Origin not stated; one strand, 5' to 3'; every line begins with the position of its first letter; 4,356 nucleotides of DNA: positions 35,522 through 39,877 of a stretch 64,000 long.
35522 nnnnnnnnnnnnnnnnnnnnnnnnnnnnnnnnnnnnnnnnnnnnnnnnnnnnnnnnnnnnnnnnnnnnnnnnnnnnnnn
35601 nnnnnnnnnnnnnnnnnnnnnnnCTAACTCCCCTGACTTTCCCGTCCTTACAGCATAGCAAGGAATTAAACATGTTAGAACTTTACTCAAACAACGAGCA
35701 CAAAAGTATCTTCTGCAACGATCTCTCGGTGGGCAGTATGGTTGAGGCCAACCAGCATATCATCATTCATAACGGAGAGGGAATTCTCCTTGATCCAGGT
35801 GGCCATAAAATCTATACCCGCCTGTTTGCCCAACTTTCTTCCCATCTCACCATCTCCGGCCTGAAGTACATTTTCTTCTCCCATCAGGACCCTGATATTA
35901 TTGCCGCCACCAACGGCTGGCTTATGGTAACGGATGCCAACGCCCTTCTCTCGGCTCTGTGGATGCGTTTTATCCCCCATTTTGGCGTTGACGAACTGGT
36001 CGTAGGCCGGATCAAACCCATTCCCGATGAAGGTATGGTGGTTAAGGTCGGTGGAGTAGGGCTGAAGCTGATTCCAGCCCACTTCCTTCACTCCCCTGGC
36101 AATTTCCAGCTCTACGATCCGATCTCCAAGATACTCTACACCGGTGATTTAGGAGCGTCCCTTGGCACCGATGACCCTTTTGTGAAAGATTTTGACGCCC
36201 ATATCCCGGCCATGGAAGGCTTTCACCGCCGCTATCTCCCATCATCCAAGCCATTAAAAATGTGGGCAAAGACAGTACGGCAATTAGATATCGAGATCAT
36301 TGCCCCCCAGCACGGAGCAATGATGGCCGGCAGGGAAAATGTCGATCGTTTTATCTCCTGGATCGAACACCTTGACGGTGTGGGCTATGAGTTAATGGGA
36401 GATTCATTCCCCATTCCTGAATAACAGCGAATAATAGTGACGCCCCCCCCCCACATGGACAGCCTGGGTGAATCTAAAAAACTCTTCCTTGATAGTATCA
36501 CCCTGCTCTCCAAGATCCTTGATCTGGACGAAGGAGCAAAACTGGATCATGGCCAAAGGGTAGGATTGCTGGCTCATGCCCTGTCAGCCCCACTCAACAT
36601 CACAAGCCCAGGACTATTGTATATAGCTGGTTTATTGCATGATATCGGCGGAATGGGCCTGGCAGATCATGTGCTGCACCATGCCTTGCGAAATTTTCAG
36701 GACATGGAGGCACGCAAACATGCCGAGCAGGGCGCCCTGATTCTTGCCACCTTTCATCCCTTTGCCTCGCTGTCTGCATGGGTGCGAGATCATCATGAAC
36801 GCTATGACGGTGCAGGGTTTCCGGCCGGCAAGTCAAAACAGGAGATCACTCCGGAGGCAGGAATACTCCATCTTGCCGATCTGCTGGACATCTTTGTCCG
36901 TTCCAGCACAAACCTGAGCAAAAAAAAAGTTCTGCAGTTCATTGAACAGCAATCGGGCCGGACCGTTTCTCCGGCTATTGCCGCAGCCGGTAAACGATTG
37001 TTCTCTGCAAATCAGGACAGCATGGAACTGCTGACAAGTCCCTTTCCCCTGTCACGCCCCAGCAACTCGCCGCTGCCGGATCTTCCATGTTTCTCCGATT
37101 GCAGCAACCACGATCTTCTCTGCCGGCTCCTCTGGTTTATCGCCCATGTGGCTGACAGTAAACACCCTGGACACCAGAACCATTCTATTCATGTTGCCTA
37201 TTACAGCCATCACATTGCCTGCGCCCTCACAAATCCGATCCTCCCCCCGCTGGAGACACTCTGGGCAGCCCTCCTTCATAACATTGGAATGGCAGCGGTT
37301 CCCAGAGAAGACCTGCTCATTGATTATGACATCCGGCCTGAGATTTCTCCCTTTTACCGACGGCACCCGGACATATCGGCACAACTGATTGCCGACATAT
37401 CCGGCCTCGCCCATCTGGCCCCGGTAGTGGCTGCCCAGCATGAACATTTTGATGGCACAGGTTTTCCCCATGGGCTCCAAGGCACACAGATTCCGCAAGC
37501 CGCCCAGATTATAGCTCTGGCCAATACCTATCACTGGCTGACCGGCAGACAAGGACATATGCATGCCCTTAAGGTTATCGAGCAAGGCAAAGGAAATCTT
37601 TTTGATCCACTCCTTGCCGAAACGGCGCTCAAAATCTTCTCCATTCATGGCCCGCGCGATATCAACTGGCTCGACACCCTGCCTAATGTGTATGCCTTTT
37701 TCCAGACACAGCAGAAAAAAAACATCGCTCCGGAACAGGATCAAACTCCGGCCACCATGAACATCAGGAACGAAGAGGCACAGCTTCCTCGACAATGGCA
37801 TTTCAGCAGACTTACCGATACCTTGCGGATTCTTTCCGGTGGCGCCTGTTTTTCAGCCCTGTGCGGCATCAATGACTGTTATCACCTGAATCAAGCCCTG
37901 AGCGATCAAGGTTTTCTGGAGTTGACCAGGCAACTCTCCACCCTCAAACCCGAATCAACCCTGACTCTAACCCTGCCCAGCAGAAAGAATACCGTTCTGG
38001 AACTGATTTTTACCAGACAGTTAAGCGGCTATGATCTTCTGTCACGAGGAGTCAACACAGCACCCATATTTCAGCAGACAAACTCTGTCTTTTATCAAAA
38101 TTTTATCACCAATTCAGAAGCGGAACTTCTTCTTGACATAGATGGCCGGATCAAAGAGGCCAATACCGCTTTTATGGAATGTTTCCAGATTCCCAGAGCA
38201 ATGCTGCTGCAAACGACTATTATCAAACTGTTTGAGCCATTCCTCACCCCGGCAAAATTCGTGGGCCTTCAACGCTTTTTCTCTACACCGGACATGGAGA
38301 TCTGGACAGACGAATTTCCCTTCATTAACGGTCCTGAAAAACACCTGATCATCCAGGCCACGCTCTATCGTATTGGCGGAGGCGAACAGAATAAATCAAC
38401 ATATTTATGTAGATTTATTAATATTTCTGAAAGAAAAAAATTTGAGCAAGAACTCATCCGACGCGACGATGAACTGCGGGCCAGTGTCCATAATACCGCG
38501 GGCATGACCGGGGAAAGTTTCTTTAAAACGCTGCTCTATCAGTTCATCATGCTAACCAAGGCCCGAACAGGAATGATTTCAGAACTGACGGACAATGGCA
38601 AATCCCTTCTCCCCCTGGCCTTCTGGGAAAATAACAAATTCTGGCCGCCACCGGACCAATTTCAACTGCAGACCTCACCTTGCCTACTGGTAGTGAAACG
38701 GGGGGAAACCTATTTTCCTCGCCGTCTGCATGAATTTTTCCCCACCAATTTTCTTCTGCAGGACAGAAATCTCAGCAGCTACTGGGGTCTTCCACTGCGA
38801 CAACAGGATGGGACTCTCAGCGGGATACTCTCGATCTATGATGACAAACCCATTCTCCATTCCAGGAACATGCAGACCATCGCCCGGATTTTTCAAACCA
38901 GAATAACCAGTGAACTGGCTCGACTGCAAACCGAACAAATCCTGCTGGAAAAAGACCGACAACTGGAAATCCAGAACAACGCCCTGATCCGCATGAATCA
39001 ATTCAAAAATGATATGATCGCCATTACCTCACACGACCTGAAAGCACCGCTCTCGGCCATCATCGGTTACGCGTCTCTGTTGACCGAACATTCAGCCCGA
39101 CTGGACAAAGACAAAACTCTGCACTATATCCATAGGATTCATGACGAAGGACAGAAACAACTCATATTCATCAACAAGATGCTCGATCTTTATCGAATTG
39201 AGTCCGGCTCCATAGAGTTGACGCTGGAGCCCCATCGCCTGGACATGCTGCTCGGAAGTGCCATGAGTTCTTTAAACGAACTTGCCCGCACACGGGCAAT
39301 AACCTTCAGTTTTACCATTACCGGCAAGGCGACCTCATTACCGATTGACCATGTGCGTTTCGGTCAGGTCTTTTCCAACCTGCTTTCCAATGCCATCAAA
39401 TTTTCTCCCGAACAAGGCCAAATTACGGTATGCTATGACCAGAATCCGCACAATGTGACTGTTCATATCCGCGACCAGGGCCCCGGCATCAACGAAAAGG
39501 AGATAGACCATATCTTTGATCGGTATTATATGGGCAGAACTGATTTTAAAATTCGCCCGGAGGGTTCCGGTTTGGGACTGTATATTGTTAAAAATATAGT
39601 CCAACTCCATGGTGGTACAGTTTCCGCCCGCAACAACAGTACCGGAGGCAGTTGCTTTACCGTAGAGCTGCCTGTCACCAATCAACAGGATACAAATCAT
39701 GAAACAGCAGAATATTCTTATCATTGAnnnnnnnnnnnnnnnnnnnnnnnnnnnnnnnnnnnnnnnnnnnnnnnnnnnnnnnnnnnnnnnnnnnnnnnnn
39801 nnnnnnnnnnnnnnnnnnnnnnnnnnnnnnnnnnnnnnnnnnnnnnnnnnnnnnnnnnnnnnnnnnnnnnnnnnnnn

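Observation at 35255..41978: Compact six-gene module: Roadblock, ODP-like di-iron protein, HD-GYP/histidine kinase, REC-DUF4388, ParA-like ATPase and Roadblock, with no small GTPase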

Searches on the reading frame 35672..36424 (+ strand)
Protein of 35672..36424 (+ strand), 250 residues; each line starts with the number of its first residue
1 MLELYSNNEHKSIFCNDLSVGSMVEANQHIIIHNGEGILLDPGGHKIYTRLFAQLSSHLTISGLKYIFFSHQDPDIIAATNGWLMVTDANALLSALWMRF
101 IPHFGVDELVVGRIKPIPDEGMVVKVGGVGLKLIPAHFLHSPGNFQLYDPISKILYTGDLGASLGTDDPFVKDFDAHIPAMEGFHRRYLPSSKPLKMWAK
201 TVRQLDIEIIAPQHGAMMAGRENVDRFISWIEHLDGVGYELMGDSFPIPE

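Call 3: search_protein_families(library=pfam, proteins=[window:35672-36424:+], max_evalue=0.01)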
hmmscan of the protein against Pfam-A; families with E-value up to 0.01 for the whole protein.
window:35672-36424:+ (250 aa): 2 families
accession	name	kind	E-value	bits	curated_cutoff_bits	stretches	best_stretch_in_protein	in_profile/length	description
PF19583.5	ODP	-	4.6e-70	235.9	27.2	1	24-215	1-194/194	ODP family beta lactamase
PF00753.33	Lactamase_B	-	2.3e-19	70.5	22.7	1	27-214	7-196/196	Metallo-beta-lactamase superfamily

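Call 4: search_protein_families(library=ncbifam, proteins=[window:35672-36424:+], max_evalue=0.01)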
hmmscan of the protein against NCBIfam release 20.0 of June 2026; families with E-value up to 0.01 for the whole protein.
window:35672-36424:+ (250 aa): 1 family
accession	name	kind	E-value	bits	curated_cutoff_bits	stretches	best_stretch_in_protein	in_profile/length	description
TIGR04558.1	SoxH_rel_PQQ_1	hypoth_equivalog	2.5e-05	23.5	300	0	195-235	191-234/285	quinoprotein relay system zinc metallohydrolase 1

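Call 36: search_solved_structures(query=window:35672-36424:+, max_evalue=0.001, show_alignments=2)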
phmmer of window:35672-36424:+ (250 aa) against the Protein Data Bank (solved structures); distinct sequences matched with E-value up to 0.001: 2.
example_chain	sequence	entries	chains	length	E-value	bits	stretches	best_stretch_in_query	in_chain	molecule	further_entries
6qnm_A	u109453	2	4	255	2.7e-62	213.9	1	4-234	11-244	OXYGEN-BINDING DI-IRON PROTEIN | Uncharacterized protein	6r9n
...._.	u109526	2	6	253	8.5e-62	212.3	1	4-241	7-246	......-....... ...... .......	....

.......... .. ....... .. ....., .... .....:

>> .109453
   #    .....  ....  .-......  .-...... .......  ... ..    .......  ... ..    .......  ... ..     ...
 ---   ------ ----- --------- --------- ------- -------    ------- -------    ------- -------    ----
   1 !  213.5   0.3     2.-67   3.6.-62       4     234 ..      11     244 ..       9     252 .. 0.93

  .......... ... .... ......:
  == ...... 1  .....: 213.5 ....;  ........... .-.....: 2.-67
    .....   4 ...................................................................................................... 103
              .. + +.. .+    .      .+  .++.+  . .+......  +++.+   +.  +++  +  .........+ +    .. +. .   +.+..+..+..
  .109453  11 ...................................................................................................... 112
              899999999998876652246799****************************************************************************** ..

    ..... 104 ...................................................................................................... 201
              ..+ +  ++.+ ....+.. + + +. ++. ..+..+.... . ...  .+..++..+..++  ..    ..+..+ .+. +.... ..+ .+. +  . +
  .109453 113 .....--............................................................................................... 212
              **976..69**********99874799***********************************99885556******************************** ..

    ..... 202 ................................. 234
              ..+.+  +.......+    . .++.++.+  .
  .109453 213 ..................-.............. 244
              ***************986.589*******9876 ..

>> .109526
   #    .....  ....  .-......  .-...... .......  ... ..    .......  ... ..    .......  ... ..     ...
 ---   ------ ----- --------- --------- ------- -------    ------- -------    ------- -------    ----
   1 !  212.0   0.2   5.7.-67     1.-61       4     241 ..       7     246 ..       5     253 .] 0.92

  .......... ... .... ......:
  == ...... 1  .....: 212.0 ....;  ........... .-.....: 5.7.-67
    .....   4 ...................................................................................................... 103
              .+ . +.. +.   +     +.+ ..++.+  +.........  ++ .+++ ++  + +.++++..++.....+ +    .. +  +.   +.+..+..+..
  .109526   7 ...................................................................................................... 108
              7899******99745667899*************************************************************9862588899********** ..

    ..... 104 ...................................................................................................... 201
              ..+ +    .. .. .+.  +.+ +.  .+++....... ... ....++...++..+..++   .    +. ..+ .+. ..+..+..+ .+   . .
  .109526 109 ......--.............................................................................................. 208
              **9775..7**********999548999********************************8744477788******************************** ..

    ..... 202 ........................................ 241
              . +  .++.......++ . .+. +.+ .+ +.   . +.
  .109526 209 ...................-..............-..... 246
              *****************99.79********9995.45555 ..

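Call 72: search_protein_families(library=padloc, proteins=[window:35672-36424:+], max_evalue=0.001)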
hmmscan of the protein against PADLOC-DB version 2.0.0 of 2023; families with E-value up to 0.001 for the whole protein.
window:35672-36424:+ (250 aa): 0 families

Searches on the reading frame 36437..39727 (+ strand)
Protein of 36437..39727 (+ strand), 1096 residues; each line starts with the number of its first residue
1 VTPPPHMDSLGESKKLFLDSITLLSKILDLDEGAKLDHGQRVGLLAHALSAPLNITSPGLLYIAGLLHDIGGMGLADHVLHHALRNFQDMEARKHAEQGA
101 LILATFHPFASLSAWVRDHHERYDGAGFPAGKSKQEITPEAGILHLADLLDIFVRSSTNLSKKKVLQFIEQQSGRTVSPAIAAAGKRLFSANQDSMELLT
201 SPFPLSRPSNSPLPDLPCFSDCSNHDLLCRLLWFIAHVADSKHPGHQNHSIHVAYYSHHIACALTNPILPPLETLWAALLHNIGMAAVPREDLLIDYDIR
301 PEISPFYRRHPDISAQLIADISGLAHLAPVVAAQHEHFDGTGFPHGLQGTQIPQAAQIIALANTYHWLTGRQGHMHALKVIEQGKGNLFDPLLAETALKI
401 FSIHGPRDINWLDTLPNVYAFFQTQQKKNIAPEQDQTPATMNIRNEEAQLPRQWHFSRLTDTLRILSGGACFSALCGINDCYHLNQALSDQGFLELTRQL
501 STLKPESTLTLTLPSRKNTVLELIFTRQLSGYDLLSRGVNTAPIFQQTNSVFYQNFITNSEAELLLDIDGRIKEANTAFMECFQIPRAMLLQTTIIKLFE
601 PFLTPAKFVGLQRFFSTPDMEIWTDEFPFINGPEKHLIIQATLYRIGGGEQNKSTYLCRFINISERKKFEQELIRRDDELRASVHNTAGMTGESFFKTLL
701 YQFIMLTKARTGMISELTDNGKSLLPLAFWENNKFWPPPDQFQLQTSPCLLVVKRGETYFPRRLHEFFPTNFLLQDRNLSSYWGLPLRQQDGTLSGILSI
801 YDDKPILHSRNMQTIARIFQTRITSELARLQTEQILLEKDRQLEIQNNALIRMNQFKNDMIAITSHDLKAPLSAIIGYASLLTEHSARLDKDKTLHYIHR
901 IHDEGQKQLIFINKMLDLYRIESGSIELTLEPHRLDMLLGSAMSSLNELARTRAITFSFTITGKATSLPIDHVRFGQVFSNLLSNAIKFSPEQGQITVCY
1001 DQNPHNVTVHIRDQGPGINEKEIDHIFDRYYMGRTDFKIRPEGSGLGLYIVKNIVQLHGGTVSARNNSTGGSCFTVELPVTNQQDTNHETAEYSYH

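Call 3: search_protein_families(library=pfam, proteins=[window:36437-39727:+], max_evalue=0.01)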
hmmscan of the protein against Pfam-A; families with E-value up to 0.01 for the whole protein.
window:36437-39727:+ (1096 aa): 7 families
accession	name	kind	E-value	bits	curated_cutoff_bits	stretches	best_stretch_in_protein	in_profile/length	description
PF13487.12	HD_5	-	4.8e-38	131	27.2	2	238-391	6-168/170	HD domain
PF02518.31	HATPase_c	-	1.1e-28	100.3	26.4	1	971-1081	2-110/111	Histidine kinase-, DNA gyrase B-, and HSP90-like ATPase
PF01966.28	HD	-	3.6e-23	82.5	22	2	37-151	3-114/116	HD domain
PF00512.31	HisKA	-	2.7e-13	50.2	26.9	1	857-924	2-66/66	His Kinase A (phospho-acceptor) domain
PF08668.18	HDOD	-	1.2e-08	35.1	22.9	1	36-98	96-158/196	HDOD domain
PF13581.12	HATPase_c_2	-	0.0003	21.2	27.4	1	983-1057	40-111/127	Histidine kinase-like ATPase domain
PF14501.12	HATPase_c_5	-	0.00052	20.3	22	1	975-1068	6-92/102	GHKL domain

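Call 4: search_protein_families(library=ncbifam, proteins=[window:36437-39727:+], max_evalue=0.01)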
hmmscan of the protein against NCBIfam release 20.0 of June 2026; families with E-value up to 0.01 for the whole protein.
window:36437-39727:+ (1096 aa): 86 families (the best 25 are shown)
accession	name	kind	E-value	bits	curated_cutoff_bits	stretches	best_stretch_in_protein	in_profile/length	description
NF053512.1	nitric_RR_NosR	exception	1.8e-51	175.5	400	2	12-193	169-358/422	response regulator c-di-GMP phosphodiesterase, NosR family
NF046044.1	PnpS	equivalog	4.6e-48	164.2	400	1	851-1079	164-390/390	two-component system histidine kinase PnpS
NF038297.2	hybrid_HK_HrmK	equivalog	1.9e-46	159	725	1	813-1090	192-467/607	hybrid histidine kinase/response regulator HrmK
NF047874.1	MASE3_PAS_HK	subfamily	2.7e-44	152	560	1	849-1092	390-637/655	MASE3 domain-containing sensor histidine kinase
TIGR02966.1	phoR_proteo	equivalog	9e-43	146.5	334.2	1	848-1077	105-332/333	phosphate regulon sensor histidine kinase PhoR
NF033092.0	HK_WalK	equivalog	6.9e-41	140.5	725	1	853-1080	368-594/594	cell wall metabolism sensor histidine kinase WalK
NF007793.0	PRK10490.1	equivalog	2.5e-39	135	1123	1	813-1089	628-891/895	two-component system sensor histidine kinase KdpD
NF008312.0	PRK11100.1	equivalog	8.1e-39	133.7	356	1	861-1080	260-474/477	two-component system sensor histidine kinase CreC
NF033091.0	HK_VanS_ACDEFG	equivalog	2.1e-38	132.1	400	1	823-1079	42-293/293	vancomycin resistance histidine kinase VanS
NF041947.1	LuxQ_Vibrio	equivalog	1.1e-37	129.5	1200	1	822-1091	437-707/843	quorum-sensing autoinducer 2 sensor kinase/phosphatase LuxQ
NF011874.0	PRK15347.1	equivalog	9.3e-37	126.5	852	1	833-1085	374-619/921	two component system sensor kinase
TIGR02956.1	TMAO_torS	equivalog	1.3e-36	126.1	676.5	1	853-1087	460-689/967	TMAO reductase system sensor histidine kinase/response regulator TorS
NF047465.1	hybrid_HK_LvrA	exception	1.7e-35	122.3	1200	1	829-1085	176-427/819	hybrid histidine kinase/response regulator LvrA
NF006800.0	PRK09303.1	equivalog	2.2e-34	119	342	1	823-1084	123-381/383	histidine kinase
NF041735.1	hist_kin_RppB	equivalog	2.2e-32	112.4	400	1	853-1079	216-438/438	two-component system sensor histidine kinase RppB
NF008302.0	PRK11091.1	equivalog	1.9e-31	109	838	1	847-1090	273-515/779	aerobic respiration two-component sensor histidine kinase ArcB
NF008099.0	PRK10841.1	equivalog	5.6e-29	100.5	920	1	852-1090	465-700/949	two-component system sensor histidine kinase RcsC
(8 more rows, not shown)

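Call 72: search_protein_families(library=padloc, proteins=[window:36437-39727:+], max_evalue=0.001)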
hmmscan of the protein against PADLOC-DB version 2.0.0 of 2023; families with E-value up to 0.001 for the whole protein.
window:36437-39727:+ (1096 aa): 4 families
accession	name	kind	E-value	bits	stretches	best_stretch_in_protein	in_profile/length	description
PDLC04647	PDC-M43B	-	4.4e-11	40.4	1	981-1067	234-320/347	-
PDLC04650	PDC-M43B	-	7.5e-06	23.4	1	980-1065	232-319/344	-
PDLC04649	PDC-M43B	-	0.00045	17.3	1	970-1061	226-315/345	-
PDLC04648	PDC-M43B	-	0.00052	17.1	1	969-1062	226-320/361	-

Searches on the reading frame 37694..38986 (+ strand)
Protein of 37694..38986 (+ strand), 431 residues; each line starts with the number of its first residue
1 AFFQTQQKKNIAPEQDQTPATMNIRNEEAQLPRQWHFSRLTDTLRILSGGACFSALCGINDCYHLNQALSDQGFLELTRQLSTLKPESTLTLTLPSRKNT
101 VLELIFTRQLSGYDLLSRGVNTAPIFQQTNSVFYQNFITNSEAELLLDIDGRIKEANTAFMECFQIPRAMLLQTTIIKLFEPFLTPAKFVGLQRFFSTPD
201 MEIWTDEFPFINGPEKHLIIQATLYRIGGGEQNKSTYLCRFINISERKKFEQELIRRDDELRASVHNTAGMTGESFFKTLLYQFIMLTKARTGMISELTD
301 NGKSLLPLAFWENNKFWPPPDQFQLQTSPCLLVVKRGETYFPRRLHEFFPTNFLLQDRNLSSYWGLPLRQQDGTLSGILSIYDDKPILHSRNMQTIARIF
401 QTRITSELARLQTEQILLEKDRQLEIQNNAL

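Call 67: search_protein_families(library=pfam, proteins=[window:37694-38986:+], max_evalue=1)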
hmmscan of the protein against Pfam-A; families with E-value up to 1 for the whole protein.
window:37694-38986:+ (431 aa): 2 families
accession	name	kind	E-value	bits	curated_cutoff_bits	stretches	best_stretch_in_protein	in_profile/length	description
PF00989.32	PAS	-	0.087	13.3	22.6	1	145-182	15-52/113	PAS fold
PF08448.16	PAS_4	-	0.12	13.1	23.1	1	146-220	10-83/110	PAS fold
